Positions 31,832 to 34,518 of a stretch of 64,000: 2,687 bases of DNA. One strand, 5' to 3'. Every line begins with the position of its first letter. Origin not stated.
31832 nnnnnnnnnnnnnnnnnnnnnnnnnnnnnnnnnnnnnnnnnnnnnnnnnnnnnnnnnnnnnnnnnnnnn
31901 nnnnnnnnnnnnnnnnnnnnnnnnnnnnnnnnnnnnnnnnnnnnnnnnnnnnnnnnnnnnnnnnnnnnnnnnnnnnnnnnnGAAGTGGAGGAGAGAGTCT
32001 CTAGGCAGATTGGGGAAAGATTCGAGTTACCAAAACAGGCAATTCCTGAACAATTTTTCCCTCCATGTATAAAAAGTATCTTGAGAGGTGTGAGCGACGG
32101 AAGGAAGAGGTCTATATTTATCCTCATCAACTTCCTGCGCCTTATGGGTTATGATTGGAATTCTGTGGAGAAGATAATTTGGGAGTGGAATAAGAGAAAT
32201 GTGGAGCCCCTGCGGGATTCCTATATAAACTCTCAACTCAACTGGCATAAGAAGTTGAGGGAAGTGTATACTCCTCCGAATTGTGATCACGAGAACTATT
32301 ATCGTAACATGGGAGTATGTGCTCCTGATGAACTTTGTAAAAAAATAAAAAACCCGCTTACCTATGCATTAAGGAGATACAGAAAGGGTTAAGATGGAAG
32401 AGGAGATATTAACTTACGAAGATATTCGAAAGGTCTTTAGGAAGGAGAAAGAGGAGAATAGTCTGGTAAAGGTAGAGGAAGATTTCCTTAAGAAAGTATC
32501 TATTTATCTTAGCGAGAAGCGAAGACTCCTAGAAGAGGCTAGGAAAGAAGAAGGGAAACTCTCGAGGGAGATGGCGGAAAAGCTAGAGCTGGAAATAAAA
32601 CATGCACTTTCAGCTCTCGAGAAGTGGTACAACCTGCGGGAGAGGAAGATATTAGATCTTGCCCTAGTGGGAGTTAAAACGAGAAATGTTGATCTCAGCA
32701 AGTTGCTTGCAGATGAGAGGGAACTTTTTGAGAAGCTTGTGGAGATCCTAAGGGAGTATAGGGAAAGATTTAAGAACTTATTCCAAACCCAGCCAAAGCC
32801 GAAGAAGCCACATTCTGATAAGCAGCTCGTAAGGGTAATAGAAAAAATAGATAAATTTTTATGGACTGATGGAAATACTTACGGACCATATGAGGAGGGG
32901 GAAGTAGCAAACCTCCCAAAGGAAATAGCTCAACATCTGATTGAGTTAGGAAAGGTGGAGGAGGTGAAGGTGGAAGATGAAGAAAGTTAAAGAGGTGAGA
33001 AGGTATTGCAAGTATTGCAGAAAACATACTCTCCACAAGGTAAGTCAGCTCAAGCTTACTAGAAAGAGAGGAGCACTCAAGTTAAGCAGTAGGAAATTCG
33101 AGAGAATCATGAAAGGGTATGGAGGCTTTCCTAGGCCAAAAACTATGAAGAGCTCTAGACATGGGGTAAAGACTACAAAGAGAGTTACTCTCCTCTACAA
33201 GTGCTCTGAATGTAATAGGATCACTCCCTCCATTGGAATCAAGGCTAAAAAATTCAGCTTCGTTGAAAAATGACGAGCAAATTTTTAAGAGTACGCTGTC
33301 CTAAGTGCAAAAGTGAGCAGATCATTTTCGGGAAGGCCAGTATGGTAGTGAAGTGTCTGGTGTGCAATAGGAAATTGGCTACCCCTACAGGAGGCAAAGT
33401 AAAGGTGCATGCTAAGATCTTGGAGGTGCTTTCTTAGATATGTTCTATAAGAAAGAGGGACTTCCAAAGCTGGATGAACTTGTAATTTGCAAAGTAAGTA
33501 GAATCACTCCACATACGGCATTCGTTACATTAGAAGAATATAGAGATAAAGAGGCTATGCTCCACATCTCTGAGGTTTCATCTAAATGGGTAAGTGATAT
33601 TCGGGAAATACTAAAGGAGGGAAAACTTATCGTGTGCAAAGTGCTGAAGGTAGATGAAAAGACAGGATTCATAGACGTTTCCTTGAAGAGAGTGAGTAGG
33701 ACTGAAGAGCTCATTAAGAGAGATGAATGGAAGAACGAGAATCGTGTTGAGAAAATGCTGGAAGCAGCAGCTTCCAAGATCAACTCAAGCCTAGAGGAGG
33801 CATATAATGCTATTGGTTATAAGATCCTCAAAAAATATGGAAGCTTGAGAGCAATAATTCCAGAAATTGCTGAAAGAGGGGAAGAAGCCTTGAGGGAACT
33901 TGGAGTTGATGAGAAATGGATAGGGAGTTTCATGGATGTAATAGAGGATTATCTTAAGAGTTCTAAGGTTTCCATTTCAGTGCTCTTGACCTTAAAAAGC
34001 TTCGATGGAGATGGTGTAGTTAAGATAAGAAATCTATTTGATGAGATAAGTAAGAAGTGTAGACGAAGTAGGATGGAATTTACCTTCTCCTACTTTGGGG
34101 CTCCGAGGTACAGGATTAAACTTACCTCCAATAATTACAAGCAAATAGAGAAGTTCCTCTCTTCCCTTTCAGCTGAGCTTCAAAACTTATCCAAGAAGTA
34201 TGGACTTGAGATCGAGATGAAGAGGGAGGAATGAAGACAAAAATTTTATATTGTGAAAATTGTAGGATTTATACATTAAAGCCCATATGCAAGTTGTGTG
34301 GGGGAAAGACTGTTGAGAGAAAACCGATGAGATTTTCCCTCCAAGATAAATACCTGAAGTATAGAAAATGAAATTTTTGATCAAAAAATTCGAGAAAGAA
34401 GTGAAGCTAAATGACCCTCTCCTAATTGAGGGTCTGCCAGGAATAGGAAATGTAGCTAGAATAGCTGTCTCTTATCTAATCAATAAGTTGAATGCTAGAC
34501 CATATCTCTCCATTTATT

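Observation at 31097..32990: Primase with the PriS catalytic domain fused to a PriL-CTD-type Fe-S domain, followed by a GINS-like gene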

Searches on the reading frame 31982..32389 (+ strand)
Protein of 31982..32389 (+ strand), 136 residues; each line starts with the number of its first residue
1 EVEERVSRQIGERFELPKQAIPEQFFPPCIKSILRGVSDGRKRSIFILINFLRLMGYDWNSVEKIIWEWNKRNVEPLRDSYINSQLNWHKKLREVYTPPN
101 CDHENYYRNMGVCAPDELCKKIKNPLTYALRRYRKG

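Call 36: predict_structure(alignment_id=A2)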
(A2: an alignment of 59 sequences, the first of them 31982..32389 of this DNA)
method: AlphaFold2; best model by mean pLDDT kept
length: 136 residues; sequences in the alignment: 59
mean_pLDDT: 85.5   pTM: 0.81
mean pLDDT of the five models: 85.5, 84.2, 84.0, 83.1, 82.0
residues with pLDDT >= 90: 74; 70-90: 47; 50-70: 3; < 50: 12
segments of 3 or more residues with pLDDT < 50: 1-12
pLDDT, mean of each block of 10 residues (from residue 1): 39 69 94 93 95 94 98 96 96 82 82 85 88 85
secondary structure, 60 per line:
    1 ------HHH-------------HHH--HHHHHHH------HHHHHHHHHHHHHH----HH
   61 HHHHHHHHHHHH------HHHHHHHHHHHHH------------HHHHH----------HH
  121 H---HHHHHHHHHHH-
elements in order: H28-34 H41-54 H59-72 H79-91 H104-108 H125-135

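Call 39: fold_search(model_id=the predicted structure, library=pdb)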
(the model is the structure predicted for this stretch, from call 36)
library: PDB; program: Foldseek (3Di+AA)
matches with E <= 10: 39; with E <= 0.001: 0
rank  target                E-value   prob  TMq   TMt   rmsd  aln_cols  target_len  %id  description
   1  5of3_C                9.4e-02  0.87  0.39  0.48   9.4       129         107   18  Crystal structure of the heterotrimeric PriSLX primase from S. solfataricus. (released 2017-11-29)
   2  5of3_F                1.8e-01  0.93  0.46  0.60   6.3       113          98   17  Crystal structure of the heterotrimeric PriSLX primase from S. solfataricus. (released 2017-11-29)
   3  4wyh                  2.6e-01  0.69  0.37  0.48   9.0       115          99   17  Crystal structure of PriX from the hyperthermophilic archaeon Sulfolobus solfataricus (released 2015-06-24)
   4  3a9q_G                3.4e+00  0.02  0.16  0.12  17.7       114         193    8  Crystal Structure Analysis of E173A variant of the soybean ferritin SFER4 (released 2009-12-08)
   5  1pw6_B                5.5e+00  0.02  0.18  0.18  11.0       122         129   12  Low Micromolar Small Molecule Inhibitor of IL-2 (released 2004-01-13)
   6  3a68_E                5.5e+00  0.01  0.14  0.11  19.5       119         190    8  Crystal structure of plant ferritin reveals a novel metal binding site that functions as a transit site for metal tran (released 2009-12-08)
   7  2e1n_A                5.8e+00  0.03  0.23  0.27  14.1       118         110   12  Crystal structure of the Cyanobacterium circadian clock modifier Pex (released 2006-11-28)
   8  4n6c_A                5.8e+00  0.02  0.19  0.16  14.2       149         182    7  Crystal Structure of the B1RZQ2 protein from Streptococcus pneumoniae. Northeast Structural Genomics Consortium (NESG) (released 2013-10-30)
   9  9jkc_C                6.1e+00  0.03  0.24  0.08   9.9       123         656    6  Crystal structure of Aspergillus fumigatus polymycovirus 1 ploymerase (residues 85-763) in its apo state (released 2025-03-26)
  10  6vhg                  6.5e+00  0.01  0.14  0.10  13.8       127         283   16  Crystal structure of phosphorylated RET tyrosine kinase domain complexed with a pyrazolo[1,5-a]pyrimidine inhibitor (released 2020-02-26)
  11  4a8e                  6.9e+00  0.02  0.22  0.14  12.9       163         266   10  The structure of a dimeric Xer recombinase from archaea (released 2012-12-05)
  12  3a68_H                6.9e+00  0.01  0.16  0.12  19.4       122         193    9  Crystal structure of plant ferritin reveals a novel metal binding site that functions as a transit site for metal tran (released 2009-12-08)
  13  3a68_C                6.9e+00  0.01  0.16  0.12  19.4       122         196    9  Crystal structure of plant ferritin reveals a novel metal binding site that functions as a transit site for metal tran (released 2009-12-08)
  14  3jc1_Aa               7.3e+00  0.02  0.21  0.17  13.7        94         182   14  Electron cryo-microscopy of the IST1-CHMP1B ESCRT-III copolymer (released 2015-12-16)
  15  3pxk_A                7.3e+00  0.01  0.17  0.12  11.3        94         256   14  FOCAL ADHESION KINASE CATALYTIC DOMAIN IN COMPLEX WITH Pyrrolo[2,3-d]thiazole (released 2011-12-21)
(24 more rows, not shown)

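Call 41: search_solved_structures(query=A2, max_evalue=0.01, show_alignments=0)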
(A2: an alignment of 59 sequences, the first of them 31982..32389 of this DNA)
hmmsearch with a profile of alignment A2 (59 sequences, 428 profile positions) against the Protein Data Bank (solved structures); distinct sequences matched with E-value up to 0.01: 14.
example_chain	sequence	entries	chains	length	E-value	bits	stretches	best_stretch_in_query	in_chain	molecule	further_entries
9f26_B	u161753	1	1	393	2.5e-08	36.6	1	382-422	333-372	DNA primase large subunit PriL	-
8vy3_A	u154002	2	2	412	0.00033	23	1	215-268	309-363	DNA primase small subunit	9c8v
6r4s_A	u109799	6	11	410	0.00034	22.9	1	215-268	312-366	DNA primase small subunit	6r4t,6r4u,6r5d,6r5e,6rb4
4rr2_A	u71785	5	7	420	0.00035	22.9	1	215-268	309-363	DNA primase small subunit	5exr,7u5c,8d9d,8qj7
8d0b_D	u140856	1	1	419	0.00035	22.9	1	215-268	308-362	DNA primase small subunit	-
4mhq_A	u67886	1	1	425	0.00036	22.9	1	215-268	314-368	DNA primase small subunit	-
8d0k_D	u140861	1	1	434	0.00039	22.8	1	215-268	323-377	DNA primase small subunit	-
4bpu_A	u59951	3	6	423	0.00039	22.7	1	215-268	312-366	DNA PRIMASE SMALL SUBUNIT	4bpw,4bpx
7opl_C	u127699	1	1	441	0.0004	22.7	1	215-268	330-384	DNA primase small subunit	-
8b9d_O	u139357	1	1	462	0.00046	22.5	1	215-268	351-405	DNA primase small subunit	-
7uy8_C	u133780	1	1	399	0.00071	21.9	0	156-250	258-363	DNA primase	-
4lik_A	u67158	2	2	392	0.00082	21.7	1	215-250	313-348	DNA primase small subunit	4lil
6hr7_A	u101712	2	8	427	0.0019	20.5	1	176-269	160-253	HMG-CoA reductase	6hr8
8g9f_D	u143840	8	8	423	0.007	18.6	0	220-252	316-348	DNA primase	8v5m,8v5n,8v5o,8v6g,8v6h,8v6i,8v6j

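Call 47: fold_search(model_id=the predicted structure, library=viral)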
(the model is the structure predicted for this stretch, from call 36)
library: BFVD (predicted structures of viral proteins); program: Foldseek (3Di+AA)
matches with E <= 10: 133; with E <= 0.001: 0
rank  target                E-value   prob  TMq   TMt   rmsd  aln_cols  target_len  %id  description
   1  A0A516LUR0            1.1e-03  1.00  0.54  0.14  11.1       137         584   20  (no name in the UniProt tables at hand)
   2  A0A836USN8            1.3e-02  1.00  0.44  0.42  14.5        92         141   21  Primase C-terminal 1 domain-containing protein [Enterococcus phage Entfac.YE1]
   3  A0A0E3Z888            2.5e-02  0.99  0.46  0.28   4.6       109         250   22  Lef2 [Lambdina fiscellaria nucleopolyhedrovirus]
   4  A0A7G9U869            2.7e-02  0.99  0.54  0.27   8.1       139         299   18  Late expression factor 2 [Spilarctia obliqua nucleopolyhedrovirus]
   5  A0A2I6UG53            3.0e-02  0.99  0.42  0.18   9.0       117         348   16  DNA primase [Salinibacter phage M8CC-19]
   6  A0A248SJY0            5.5e-02  0.90  0.39  0.34  13.8       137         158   14  (no name in the UniProt tables at hand)
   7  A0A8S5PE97            1.4e-01  0.98  0.36  0.08   4.2        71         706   22  DsDNA helicase [Siphoviridae sp. ctFSL3]
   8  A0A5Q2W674            1.9e-01  0.90  0.47  0.22   7.6       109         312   19  (no name in the UniProt tables at hand)
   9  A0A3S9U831            2.0e-01  0.96  0.42  0.25  10.8        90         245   16  (no name in the UniProt tables at hand)
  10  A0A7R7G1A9            2.4e-01  0.93  0.44  0.20   5.3        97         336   22  (no name in the UniProt tables at hand)
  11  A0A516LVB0            2.5e-01  0.92  0.55  0.12   5.0       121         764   12  (no name in the UniProt tables at hand)
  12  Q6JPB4                2.5e-01  0.84  0.50  0.37   4.2       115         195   20  Late expression factor-2 [Neodiprion lecontei nucleopolyhedrovirus (strain Canada)]
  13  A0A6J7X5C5            2.5e-01  0.80  0.44  0.15  14.9       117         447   18  AAA domain containing protein [uncultured Caudovirales phage]
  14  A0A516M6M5            3.4e-01  0.15  0.24  0.24  13.8       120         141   16  (no name in the UniProt tables at hand)
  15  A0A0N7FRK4            4.0e-01  0.41  0.38  0.21  11.4       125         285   10  (no name in the UniProt tables at hand)
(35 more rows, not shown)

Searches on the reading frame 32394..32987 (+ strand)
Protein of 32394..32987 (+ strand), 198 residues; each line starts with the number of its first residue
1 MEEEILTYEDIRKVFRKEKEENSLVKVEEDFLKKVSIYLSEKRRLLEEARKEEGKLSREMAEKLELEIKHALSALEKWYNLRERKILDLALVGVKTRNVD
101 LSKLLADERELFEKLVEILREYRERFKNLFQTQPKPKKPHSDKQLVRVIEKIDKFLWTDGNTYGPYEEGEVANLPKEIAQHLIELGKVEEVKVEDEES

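Call 3: search_protein_families(library=pfam, proteins=[window:32394-32987:+], max_evalue=0.1)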
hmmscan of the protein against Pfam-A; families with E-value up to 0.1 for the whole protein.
window:32394-32987:+ (198 aa): 4 families
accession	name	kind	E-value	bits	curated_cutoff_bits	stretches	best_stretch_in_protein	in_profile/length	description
PF22090.1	Gins51_C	-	1e-08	35.3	27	1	146-189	3-46/48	Gins51, C-terminal domain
PF11934.14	DUF3452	-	0.00051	20.1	26.3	1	63-158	17-102/135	Domain of unknown function (DUF3452)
PF06810.17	Phage_scaffold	-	0.011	16.1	35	1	4-139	4-163/170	Phage capsid assembly scaffolding protein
PF05916.17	Sld5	-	0.073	13.7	22.3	0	17-125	13-100/102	GINS complex protein helical bundle domain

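Call 4: search_protein_families(library=ncbifam, proteins=[window:32394-32987:+], max_evalue=0.1)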
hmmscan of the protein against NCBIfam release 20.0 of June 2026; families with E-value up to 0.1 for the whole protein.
window:32394-32987:+ (198 aa): 2 families
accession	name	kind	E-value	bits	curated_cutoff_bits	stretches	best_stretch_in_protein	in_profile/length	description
NF053565.1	Gins23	equivalog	0.0022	17.9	120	1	6-126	48-157/159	DNA replication protein Gins23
NF033165.1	lipo_LipL45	exception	0.017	14.1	350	1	18-162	209-348/391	lipoprotein LipL45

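Call 22: search_solved_structures(query=window:32394-32987:+, max_evalue=10, show_alignments=2)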
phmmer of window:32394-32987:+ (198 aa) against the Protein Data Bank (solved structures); distinct sequences matched with E-value up to 10: 17.
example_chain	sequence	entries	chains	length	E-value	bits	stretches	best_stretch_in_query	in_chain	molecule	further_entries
3anw_A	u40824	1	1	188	0.00012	25.3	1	11-191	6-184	Putative uncharacterized protein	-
1bbn_A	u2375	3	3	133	0.22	14.6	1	105-174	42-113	INTERLEUKIN-4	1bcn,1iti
1hzi_A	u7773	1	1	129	0.25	14.5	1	102-170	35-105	INTERLEUKIN-4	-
8a4f_A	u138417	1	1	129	0.31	14.2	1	104-170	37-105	Interleukin-4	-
5fhx_A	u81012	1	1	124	0.31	14.1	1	105-170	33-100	Interleukin-4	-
1cyl_A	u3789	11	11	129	0.31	14.1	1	104-170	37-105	INTERLEUKIN-4 | PROTEIN (INTERLEUKIN-4)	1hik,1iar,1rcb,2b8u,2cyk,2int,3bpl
1itl_A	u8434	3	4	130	0.31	14.1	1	104-170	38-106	INTERLEUKIN-4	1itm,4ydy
6oel_A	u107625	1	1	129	0.33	14.1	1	104-170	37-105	engineered Interleukin-4, RGA variant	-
2d48_A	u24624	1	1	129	0.33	14.1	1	105-170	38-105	Interleukin-4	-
3qb7_A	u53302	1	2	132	0.34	14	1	104-170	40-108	Interleukin 4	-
1iqc_A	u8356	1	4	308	0.37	13.9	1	103-171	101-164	di-heme peroxidase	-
1hij_A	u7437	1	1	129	0.43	13.7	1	104-170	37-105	INTERLEUKIN-4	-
6pk4_A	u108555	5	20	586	0.54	13.4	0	150-174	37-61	CTP synthase 2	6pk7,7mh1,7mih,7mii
2b8x_A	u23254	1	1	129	0.6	13.2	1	104-170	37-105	Interleukin-4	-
2b8y_A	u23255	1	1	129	0.64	13.1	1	105-170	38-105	Interleukin-4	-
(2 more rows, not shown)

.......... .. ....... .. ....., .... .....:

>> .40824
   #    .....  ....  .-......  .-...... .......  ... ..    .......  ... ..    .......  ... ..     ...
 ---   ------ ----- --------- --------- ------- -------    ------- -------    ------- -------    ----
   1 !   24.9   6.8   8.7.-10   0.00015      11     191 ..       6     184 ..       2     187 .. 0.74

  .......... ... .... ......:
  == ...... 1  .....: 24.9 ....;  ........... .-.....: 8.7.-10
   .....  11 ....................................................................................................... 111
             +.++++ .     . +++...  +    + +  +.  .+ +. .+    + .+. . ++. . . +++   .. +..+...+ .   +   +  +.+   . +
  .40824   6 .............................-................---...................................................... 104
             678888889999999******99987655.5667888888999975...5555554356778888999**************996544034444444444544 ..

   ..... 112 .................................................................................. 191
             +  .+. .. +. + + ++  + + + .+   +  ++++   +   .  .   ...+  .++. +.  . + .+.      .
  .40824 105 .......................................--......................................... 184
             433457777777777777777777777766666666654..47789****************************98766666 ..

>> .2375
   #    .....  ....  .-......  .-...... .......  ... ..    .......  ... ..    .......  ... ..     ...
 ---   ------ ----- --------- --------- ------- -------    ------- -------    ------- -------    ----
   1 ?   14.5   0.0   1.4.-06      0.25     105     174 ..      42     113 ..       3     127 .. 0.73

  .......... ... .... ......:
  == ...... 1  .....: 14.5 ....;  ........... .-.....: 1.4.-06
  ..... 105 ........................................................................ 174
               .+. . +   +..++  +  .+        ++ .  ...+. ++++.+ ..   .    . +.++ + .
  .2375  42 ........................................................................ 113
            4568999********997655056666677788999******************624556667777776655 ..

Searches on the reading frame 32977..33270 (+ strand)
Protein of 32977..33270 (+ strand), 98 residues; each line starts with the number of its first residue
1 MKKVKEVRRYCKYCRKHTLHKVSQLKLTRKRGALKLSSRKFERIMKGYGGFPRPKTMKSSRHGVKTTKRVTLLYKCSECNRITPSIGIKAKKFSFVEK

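Call 3: search_protein_families(library=pfam, proteins=[window:32977-33270:+], max_evalue=0.1)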
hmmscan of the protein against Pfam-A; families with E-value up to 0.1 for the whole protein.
window:32977-33270:+ (98 aa): 5 families
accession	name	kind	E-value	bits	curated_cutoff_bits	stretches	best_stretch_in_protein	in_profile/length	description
PF00935.25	Ribosomal_L44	-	2e-16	60.5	25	1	16-96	1-76/76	Ribosomal protein L44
PF00471.26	Ribosomal_L33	-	0.00072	20.3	25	1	6-21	29-44/47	Ribosomal protein L33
PF08772.16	Zn_ribbon_NOB1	-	0.0044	17.5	24.9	1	7-40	22-53/72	Nin one binding (NOB1) Zn-ribbon like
PF25205.1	DUF7835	-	0.0046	17.2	27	0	3-23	7-27/66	Domain of unknown function (DUF7835)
PF14616.11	Rua1_C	-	0.028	15.1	27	1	7-91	22-105/122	Transcription regulator Rua1, C-terminal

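Call 4: search_protein_families(library=ncbifam, proteins=[window:32977-33270:+], max_evalue=0.1)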
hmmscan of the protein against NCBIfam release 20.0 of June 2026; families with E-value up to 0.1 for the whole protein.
window:32977-33270:+ (98 aa): 3 families
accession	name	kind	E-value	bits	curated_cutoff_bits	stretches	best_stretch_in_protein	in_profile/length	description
NF004425.0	PRK05767.1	equivalog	2.2e-22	79.5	87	1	1-97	1-92/92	50S ribosomal protein L44e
NF001764.0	PRK00504.1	subfamily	0.0012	19.1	40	1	6-21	32-47/50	50S ribosomal protein L33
TIGR01023.1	rpmG_bact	equivalog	0.016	15.6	23.95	1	6-23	36-53/56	50S ribosomal protein L33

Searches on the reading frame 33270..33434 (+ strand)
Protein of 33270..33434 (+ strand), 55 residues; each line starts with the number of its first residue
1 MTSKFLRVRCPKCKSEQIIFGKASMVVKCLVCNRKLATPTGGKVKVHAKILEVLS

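Call 26: search_protein_families(library=ncbifam, proteins=[window:33270-33434:+], max_evalue=0.001)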
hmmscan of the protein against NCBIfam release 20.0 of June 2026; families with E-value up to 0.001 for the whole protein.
window:33270-33434:+ (55 aa): 1 family
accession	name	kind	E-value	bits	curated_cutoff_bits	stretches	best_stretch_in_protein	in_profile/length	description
NF001629.0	PRK00415.1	equivalog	4.5e-25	86.9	70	1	1-54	8-61/62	30S ribosomal protein S27e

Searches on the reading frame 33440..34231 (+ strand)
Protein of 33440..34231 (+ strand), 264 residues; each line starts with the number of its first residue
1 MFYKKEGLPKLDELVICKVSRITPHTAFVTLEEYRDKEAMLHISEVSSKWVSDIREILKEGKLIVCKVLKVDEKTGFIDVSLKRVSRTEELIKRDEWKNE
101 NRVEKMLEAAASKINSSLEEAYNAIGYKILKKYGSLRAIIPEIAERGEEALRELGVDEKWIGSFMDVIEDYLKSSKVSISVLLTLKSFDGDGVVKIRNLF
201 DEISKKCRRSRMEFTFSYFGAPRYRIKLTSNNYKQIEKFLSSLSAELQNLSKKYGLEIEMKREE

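Call 3: search_protein_families(library=pfam, proteins=[window:33440-34231:+], max_evalue=0.1)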
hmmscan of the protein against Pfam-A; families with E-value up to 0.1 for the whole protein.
window:33440-34231:+ (264 aa): 6 families
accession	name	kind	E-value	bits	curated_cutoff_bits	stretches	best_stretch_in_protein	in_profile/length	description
PF07541.17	EIF_2_alpha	-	2.6e-22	79.4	22.8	1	121-233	1-114/114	Eukaryotic translation initiation factor 2 alpha subunit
PF00575.29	S1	-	2.3e-09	37.9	22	1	11-83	4-74/74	S1 RNA binding domain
PF10447.15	EXOSC1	-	0.0014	19.7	21.2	1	8-57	1-50/112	Exosome component EXOSC1/CSL4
PF07700.20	HNOB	-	0.019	15.3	25.5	0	17-60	25-67/163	Haem-NO-binding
PF05167.17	DUF711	-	0.024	13.8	25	0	26-169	14-152/413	Uncharacterised ACR (DUF711)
PF18074.6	PriA_C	-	0.047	14.9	26.9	0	223-259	56-92/95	Primosomal protein N C-terminal domain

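Call 4: search_protein_families(library=ncbifam, proteins=[window:33440-34231:+], max_evalue=0.1)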
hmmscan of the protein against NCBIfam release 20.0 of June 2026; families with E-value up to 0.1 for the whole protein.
window:33440-34231:+ (264 aa): 29 families (the best 25 are shown)
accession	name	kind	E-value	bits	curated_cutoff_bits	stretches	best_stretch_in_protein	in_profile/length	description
NF003062.0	PRK03987.1-1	equivalog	2.7e-70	236.6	213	1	1-263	1-264/264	translation initiation factor IF-2 subunit alpha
NF003064.0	PRK03987.1-4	equivalog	3e-69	233.3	252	1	4-263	2-259/262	translation initiation factor IF-2 subunit alpha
NF003063.0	PRK03987.1-2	equivalog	4.4e-56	190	430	1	6-262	3-259/262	translation initiation factor IF-2 subunit alpha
NF003066.0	PRK03987.1-6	equivalog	2.5e-48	164.7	503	1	5-263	5-263/275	translation initiation factor IF-2 subunit alpha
NF003065.0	PRK03987.1-5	equivalog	2.6e-43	148.2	432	1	4-255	2-252/266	translation initiation factor IF-2 subunit alpha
NF005973.0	PRK08059.1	equivalog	5.8e-15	55.5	148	1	13-114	9-109/123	S1 domain-containing post-transcriptional regulator GSP13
NF040579.1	S1_dom_CvfD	subfamily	6.3e-15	55.4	117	1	13-102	5-89/113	CvfD/Ygs/GSP13 family RNA-binding post-transcriptional regulator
NF000907.0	PRK00087.1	equivalog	1.4e-13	50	624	1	10-106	562-653/671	bifunctional 4-hydroxy-3-methylbut-2-enyl diphosphate reductase/30S ribosomal protein S1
NF006363.0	PRK08582.1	equivalog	1.2e-12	48.2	171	1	17-111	11-92/140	S1 domain-containing RNA-binding protein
NF004473.0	PRK05807.1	equivalog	1.3e-11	45.1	178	1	14-105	8-95/136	S1 domain-containing RNA-binding protein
NF040578.1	S1_dom_Ygs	exception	2e-11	44.1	175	1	14-102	10-91/122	S1 domain-containing post-transcriptional regulator Ygs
NF005573.0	PRK07252.1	equivalog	2.4e-10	40.4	183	1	17-122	9-112/120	S1 RNA-binding domain-containing protein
NF005208.0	PRK06676.1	equivalog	1.2e-09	37.6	368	1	13-99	280-364/391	30S ribosomal protein S1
NF004952.0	PRK06299.1-2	equivalog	2e-09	36.3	524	1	15-123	394-502/580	30S ribosomal protein S1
TIGR03591.1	polynuc_phos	equivalog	3.5e-09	35.6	525.05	1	10-84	617-688/689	polyribonucleotide nucleotidyltransferase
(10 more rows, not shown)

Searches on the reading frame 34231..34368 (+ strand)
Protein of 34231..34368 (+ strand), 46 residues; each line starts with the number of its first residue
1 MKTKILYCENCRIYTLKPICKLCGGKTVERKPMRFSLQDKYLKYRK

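Call 26: search_protein_families(library=ncbifam, proteins=[window:34231-34368:+], max_evalue=0.001)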
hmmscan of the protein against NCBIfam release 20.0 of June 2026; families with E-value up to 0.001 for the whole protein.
window:34231-34368:+ (46 aa): 1 family
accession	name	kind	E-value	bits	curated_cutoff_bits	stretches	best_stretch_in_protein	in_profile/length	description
NF009623.0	PRK13130.1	equivalog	4.6e-15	55.5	68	1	1-45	1-45/56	RNA-protein complex protein Nop10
